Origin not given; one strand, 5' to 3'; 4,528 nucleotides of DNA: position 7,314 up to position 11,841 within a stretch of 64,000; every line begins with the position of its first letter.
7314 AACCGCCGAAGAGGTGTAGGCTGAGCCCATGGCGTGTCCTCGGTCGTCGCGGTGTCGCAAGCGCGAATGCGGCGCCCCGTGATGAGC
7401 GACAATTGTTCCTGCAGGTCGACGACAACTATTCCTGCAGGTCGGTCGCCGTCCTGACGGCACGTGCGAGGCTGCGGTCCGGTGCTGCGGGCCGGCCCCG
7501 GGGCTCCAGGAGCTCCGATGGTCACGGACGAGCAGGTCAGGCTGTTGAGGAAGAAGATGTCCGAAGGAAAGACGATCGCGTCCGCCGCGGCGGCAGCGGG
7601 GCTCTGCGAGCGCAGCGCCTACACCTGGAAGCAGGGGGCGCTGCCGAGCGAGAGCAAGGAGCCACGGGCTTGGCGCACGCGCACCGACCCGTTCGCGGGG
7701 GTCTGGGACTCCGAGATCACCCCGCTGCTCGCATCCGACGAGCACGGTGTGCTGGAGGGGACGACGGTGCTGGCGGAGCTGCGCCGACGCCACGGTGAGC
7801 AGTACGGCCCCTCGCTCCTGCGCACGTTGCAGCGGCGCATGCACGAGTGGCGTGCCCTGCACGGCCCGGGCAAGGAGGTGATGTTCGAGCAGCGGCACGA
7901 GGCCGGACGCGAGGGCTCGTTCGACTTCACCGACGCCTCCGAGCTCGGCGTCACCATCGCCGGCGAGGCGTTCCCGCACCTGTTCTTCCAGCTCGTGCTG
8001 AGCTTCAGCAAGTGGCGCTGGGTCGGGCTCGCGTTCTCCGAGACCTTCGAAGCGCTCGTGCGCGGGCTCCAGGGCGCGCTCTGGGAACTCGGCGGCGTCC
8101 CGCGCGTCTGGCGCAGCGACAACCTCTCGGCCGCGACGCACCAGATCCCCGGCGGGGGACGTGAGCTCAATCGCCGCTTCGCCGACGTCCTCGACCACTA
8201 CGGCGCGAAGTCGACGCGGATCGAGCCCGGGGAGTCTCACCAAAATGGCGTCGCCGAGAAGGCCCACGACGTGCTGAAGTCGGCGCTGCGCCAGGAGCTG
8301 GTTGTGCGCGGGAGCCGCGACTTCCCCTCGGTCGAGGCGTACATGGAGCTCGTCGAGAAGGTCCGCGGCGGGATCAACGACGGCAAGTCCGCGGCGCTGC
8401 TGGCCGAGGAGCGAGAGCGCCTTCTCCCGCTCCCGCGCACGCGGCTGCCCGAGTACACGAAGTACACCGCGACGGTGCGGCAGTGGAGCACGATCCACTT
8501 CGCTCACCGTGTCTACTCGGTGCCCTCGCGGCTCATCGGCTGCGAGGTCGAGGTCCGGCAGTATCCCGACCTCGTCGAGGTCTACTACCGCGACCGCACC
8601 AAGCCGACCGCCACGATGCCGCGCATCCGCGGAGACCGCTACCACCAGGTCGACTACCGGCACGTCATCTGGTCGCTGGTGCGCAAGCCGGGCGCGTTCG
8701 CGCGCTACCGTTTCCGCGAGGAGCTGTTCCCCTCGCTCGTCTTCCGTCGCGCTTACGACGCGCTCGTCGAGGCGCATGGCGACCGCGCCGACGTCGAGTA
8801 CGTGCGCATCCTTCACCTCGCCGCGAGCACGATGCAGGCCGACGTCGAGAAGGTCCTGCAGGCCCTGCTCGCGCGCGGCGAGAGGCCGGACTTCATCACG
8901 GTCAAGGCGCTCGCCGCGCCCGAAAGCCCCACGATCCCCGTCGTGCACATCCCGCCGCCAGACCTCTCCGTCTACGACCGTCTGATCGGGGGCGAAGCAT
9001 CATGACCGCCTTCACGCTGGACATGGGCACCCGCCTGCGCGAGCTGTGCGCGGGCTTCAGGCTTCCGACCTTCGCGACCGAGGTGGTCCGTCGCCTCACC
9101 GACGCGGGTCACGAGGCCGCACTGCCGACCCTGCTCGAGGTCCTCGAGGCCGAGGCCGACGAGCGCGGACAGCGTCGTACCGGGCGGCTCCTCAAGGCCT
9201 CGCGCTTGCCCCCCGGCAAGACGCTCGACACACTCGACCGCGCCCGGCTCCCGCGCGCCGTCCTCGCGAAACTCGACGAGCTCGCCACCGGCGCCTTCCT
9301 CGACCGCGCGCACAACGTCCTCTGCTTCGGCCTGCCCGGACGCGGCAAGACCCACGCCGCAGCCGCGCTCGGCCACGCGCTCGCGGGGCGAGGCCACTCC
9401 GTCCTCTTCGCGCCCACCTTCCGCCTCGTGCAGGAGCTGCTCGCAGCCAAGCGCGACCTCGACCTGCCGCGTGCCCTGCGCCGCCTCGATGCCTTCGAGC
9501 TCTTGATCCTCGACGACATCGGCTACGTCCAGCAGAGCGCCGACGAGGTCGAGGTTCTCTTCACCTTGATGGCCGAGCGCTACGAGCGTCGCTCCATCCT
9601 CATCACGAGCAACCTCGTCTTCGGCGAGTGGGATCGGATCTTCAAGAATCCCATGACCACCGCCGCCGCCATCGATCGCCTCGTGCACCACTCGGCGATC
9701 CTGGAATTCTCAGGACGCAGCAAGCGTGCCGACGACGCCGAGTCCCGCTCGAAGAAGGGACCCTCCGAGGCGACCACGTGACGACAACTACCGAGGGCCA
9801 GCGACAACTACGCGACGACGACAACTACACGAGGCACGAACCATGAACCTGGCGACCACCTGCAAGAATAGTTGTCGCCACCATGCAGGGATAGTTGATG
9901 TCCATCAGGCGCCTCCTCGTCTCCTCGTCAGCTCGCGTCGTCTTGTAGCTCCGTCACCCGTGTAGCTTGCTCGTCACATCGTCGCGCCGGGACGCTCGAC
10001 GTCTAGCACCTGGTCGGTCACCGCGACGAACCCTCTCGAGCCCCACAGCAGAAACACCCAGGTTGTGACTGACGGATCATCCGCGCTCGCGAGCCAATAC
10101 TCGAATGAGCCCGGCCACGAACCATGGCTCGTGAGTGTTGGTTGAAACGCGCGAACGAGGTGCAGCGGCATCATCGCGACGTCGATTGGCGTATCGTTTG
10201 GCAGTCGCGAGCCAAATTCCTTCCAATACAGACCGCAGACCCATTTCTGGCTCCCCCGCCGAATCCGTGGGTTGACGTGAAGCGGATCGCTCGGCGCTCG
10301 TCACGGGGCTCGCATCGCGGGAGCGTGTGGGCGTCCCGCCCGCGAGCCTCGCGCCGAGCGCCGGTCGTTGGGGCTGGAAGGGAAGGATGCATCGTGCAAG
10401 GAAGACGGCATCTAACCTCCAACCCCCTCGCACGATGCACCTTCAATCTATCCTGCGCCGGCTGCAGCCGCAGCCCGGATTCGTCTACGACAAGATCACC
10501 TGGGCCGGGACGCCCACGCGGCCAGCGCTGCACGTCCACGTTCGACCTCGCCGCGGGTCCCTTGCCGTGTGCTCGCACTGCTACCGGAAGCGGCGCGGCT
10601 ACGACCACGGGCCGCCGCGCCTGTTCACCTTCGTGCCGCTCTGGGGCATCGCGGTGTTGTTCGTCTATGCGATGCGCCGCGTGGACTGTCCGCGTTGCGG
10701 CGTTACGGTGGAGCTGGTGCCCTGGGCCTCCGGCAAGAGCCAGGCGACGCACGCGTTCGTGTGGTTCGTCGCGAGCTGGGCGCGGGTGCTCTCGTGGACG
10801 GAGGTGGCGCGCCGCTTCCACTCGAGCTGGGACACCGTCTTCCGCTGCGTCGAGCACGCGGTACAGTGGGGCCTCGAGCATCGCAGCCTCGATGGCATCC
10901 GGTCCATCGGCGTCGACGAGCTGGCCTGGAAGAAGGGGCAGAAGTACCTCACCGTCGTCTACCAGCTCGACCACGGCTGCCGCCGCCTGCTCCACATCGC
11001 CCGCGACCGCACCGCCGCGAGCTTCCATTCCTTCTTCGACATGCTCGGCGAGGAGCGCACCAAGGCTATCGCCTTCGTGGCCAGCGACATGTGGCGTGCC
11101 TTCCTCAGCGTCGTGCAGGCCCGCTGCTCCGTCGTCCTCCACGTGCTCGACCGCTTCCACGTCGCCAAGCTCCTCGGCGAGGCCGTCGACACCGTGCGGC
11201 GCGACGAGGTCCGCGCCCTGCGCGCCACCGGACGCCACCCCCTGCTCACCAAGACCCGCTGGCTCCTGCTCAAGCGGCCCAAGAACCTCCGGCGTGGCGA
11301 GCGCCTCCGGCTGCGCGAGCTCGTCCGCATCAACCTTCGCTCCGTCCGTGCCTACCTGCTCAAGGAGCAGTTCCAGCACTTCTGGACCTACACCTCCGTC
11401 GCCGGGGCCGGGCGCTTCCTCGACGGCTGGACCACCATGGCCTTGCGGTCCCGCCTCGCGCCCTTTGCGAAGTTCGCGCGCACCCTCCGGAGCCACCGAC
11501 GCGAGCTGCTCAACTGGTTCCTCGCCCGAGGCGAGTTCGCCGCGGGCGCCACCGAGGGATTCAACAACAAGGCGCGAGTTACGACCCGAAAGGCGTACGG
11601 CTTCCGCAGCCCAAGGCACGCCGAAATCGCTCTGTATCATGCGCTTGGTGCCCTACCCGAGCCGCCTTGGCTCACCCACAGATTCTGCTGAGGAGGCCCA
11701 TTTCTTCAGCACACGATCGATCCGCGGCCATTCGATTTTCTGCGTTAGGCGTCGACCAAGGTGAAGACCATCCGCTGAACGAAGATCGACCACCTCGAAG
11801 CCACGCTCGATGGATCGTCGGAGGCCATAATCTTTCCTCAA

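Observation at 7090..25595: tmRNA gene with three direct copies of its 3' end delimiting an ~18 kb IS-saturated integrated island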

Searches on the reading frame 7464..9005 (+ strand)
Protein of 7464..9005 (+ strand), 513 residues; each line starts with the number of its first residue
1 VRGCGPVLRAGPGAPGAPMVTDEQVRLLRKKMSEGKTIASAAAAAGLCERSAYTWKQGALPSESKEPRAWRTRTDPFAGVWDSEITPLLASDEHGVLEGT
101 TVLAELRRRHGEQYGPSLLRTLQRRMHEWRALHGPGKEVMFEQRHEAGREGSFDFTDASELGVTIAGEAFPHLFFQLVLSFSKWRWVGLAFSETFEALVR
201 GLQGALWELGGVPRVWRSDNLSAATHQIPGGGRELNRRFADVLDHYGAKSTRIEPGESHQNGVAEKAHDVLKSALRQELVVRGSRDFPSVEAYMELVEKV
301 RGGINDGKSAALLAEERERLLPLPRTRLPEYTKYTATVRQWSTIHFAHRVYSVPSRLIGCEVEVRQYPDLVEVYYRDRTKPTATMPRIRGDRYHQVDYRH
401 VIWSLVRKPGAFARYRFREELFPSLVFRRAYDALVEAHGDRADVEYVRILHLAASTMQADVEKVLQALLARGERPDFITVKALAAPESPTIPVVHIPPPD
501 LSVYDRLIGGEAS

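Call 9: search_protein_families(library=pfam, proteins=[window:7464-9005:+], max_evalue=0.01)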
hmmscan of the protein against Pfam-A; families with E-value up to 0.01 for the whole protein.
window:7464-9005:+ (513 aa): 3 families
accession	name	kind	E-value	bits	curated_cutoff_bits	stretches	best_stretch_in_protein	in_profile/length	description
PF22483.2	Mu-transpos_C_2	-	5.9e-08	32.8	27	1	323-378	1-56/73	Mu transposase, C-terminal domain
PF00665.32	rve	-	2.1e-06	28.3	32.6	1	175-257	27-101/102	Integrase core domain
PF13518.12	HTH_28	-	0.0064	17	25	0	26-57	4-34/52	Helix-turn-helix domain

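Call 42: search_protein_families(library=ncbifam, proteins=[window:7464-9005:+], max_evalue=0.001)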
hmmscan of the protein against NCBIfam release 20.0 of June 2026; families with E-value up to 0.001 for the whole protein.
window:7464-9005:+ (513 aa): 2 families
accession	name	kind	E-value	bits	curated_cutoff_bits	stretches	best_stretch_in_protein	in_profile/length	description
NF033546.1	transpos_IS21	equivalog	2.4e-52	178.3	160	1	29-324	2-293/294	IS21 family transposase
NF033577.2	transpos_IS481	equivalog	1.3e-07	31.4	224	1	25-276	3-244/284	IS481 family transposase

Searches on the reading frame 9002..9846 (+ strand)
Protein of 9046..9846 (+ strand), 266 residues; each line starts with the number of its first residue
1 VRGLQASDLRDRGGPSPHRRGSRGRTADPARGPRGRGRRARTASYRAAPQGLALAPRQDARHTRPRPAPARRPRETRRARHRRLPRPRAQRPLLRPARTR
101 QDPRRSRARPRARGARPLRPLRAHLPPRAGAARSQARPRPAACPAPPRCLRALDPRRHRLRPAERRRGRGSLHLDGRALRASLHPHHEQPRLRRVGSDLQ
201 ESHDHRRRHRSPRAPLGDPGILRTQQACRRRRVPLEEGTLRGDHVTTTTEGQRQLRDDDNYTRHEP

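Call 9: search_protein_families(library=pfam, proteins=[window:9046-9846:+], max_evalue=0.01)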
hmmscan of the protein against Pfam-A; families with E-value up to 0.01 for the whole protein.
window:9046-9846:+ (266 aa): 0 families

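Call 13: search_protein_families(library=pfam, proteins=[window:9002-9781:+], max_evalue=0.01)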
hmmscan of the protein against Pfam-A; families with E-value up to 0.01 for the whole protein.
window:9002-9781:+ (259 aa): 3 families
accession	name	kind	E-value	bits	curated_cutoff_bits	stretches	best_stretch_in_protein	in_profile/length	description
PF01695.23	IstB_IS21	-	4.8e-51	174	24.1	1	41-243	30-232/238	IstB-like ATP binding protein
PF00308.24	Bac_DnaA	-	4.9e-05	24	23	1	105-203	36-137/162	Bacterial DnaA ATPAse domain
PF13191.12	AAA_16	-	0.0094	16.9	32.6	1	88-161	9-97/167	AAA ATPase domain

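Call 42: search_protein_families(library=ncbifam, proteins=[window:9002-9781:+], max_evalue=0.001)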
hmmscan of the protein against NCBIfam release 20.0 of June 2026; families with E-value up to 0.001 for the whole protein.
window:9002-9781:+ (259 aa): 14 families
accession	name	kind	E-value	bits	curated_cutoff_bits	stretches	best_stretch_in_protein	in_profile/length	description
NF038214.1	IS21_help_AAA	equivalog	2.1e-66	224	200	1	22-243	7-230/232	IS21-like element helper ATPase IstB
NF006038.0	PRK08181.1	subfamily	3.5e-61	206.8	317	1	11-252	12-256/271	transposase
NF006616.1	PRK09183.1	subfamily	3.8e-44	150.9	300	1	10-245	5-244/253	IS21-like element helper ATPase IstB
NF005098.0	PRK06526.1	subfamily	1.5e-41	142.5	296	1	42-246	48-252/266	transposase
NF005992.0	PRK08116.1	subfamily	2.8e-18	66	189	1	106-251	117-261/269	hypothetical protein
NF005304.0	PRK06835.1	equivalog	9.1e-15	54.6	215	1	98-247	178-325/330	ATP-binding protein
NF005931.1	PRK07952.1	equivalog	7.7e-08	32.2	357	1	107-204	103-204/246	replicative helicase loader DnaC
NF009043.0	PRK12377.1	subfamily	1.6e-07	31.1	389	1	104-207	102-207/248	ATP-binding protein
TIGR00362.1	DnaA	equivalog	4.2e-07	29.4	343.9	1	105-203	139-240/437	chromosomal replication initiator protein DnaA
TIGR03420.1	DnaA_homol_Hda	equivalog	2e-06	27.5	194.8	1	84-203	22-129/226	DnaA regulatory inactivator Hda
NF006505.0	PRK08939.1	equivalog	2.2e-06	27.2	228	1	103-216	156-271/306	primosomal protein DnaI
NF005378.0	PRK06921.1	subfamily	1.1e-05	24.6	207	1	104-208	118-227/266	hypothetical protein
NF001154.0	PRK00149.3-3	equivalog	0.0001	21.4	410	1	106-203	153-255/462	chromosomal replication initiator protein DnaA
NF009087.0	PRK12422.1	equivalog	0.00064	19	657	1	103-207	141-246/455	chromosomal replication initiator protein DnaA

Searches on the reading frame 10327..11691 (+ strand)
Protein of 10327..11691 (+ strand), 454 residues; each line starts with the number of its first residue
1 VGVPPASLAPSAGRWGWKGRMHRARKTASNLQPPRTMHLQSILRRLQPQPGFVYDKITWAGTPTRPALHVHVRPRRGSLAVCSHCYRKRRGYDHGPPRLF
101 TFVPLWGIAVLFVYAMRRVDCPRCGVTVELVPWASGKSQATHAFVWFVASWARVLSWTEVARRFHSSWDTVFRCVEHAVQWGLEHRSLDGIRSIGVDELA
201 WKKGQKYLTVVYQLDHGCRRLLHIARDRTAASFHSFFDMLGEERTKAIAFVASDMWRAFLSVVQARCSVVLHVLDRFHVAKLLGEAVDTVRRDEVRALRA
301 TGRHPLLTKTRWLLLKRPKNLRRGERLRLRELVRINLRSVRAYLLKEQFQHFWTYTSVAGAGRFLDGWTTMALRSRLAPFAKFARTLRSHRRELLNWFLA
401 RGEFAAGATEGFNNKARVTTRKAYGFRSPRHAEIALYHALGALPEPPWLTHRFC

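Call 9: search_protein_families(library=pfam, proteins=[window:10327-11691:+], max_evalue=0.01)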
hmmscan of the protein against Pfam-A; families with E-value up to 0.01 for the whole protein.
window:10327-11691:+ (454 aa): 3 families
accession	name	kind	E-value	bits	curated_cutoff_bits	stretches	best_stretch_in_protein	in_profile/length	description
PF01610.23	DDE_Tnp_ISL3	-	1.9e-66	224.7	23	1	194-431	1-235/240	Transposase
PF13542.12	HTH_Tnp_ISL3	-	9.2e-06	25.5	27.4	1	131-178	3-50/51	Helix-turn-helix domain of transposase family ISL3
PF14690.11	Zn_ribbon_ISL3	-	0.0021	18.8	25.5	1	80-124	3-47/47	zinc-finger of transposase IS204/IS1001/IS1096/IS1165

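Call 42: search_protein_families(library=ncbifam, proteins=[window:10327-11691:+], max_evalue=0.001)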
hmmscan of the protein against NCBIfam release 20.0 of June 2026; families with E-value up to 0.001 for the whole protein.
window:10327-11691:+ (454 aa): 3 families
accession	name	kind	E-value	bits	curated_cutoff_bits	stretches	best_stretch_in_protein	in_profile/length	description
NF033550.5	transpos_ISL3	equivalog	4.8e-79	266.1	180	1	70-433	2-364/370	ISL3 family transposase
NF049919.1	DesA_ISL3_tail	domain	9.6e-23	80.9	30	1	273-390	3-121/122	DesA/ISL3 alpha bundle tail domain-containing protein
NF049917.1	ISAon1_downstr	equivalog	2.2e-15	56.6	250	2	175-291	39-154/327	ISAon1 family transposase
